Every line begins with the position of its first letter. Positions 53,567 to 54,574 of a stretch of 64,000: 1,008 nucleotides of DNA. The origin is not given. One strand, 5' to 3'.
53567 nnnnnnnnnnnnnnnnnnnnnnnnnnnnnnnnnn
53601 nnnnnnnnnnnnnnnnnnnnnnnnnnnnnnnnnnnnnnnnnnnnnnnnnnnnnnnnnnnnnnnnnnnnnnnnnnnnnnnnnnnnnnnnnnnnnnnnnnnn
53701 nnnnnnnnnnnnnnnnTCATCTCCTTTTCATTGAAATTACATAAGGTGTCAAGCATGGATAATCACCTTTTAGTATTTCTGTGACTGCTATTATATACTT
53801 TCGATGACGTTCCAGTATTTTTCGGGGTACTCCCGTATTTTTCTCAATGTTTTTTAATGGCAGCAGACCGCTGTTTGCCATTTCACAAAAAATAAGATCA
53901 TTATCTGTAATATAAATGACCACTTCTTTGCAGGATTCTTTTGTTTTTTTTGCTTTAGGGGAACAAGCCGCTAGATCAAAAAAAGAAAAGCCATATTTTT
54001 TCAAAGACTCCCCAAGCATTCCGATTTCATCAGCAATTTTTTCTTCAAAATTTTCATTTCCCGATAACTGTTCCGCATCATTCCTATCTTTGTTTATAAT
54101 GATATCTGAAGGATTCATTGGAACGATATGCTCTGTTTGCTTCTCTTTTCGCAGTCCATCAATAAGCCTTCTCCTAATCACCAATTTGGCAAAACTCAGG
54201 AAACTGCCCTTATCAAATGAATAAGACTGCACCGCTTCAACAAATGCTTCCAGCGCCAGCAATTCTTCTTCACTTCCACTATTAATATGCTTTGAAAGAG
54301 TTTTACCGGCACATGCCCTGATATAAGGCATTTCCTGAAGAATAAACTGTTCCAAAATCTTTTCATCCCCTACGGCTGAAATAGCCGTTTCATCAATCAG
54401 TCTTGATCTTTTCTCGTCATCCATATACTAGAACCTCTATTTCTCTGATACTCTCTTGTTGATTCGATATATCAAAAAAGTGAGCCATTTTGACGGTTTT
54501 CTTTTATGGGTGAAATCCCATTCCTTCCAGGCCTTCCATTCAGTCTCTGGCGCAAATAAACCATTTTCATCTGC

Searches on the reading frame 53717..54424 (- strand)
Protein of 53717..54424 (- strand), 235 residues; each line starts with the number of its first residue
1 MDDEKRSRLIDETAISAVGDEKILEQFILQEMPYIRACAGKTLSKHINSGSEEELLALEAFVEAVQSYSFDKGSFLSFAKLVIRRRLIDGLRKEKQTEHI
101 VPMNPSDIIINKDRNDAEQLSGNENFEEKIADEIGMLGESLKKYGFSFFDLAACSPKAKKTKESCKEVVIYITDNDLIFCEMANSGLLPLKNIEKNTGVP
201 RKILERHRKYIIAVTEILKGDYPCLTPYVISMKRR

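Call 3: search_protein_families(library=pfam, proteins=[window:53717-54424:-], max_evalue=0.01)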
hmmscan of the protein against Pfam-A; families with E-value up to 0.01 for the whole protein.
window:53717-54424:- (235 aa): 1 family
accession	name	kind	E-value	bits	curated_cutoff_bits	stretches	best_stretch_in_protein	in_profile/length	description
PF04542.20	Sigma70_r2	-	4.5e-05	23.6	24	1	57-95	27-69/71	Sigma-70 region 2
